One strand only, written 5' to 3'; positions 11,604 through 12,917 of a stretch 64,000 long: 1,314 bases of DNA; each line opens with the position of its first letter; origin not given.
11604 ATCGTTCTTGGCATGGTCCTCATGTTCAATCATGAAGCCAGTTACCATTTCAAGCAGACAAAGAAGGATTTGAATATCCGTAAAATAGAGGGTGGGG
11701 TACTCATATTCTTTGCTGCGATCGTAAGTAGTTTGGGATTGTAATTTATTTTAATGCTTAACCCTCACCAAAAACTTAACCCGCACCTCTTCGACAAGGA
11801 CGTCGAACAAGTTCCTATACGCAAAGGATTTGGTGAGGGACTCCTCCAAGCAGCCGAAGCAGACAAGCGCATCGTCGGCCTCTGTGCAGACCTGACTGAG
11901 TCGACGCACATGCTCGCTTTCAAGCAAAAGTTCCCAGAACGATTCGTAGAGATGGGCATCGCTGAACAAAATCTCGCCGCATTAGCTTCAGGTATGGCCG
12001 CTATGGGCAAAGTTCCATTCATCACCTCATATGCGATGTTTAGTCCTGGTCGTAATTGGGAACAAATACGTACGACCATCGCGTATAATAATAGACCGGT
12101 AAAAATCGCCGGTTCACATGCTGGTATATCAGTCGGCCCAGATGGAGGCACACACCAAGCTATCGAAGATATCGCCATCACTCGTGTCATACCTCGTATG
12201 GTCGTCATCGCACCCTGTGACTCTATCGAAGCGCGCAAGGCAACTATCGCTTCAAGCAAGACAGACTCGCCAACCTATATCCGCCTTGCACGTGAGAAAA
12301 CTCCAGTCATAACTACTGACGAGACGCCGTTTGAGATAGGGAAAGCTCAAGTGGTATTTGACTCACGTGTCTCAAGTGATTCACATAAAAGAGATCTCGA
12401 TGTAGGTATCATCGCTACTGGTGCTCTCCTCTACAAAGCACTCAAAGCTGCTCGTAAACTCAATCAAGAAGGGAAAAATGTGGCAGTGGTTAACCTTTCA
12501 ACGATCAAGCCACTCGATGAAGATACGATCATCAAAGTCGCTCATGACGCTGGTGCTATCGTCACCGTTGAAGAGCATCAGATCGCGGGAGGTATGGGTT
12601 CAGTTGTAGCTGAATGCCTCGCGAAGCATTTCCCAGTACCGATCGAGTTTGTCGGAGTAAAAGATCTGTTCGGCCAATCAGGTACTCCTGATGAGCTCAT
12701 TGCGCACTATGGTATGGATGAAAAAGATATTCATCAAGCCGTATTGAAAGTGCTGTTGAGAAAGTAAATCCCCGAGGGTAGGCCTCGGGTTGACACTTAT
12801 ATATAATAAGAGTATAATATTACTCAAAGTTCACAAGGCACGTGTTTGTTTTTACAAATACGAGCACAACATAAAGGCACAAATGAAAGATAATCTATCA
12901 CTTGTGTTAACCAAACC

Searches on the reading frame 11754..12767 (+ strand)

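Call 87: search_protein_families(library=pfam, proteins=[window:11754-12767:+], max_evalue=0.001)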
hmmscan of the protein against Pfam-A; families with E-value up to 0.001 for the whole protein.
window:11754-12767:+ (337 aa): 4 families
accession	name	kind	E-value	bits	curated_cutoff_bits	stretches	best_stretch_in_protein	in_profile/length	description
PF02779.29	Transket_pyr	-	1e-38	133.1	27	1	19-183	2-172/174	Transketolase, pyrimidine binding domain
PF02780.25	Transketolase_C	-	1.4e-29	103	25.9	1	215-326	10-124/124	Transketolase, C-terminal domain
PF22613.1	Transketolase_C_1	-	7.9e-07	29.7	27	1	211-322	9-113/113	Transketolase-like TK C-terminal domain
PF17147.9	PFOR_II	-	3.3e-05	24.6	27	1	216-292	2-81/102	Pyruvate:ferredoxin oxidoreductase core domain II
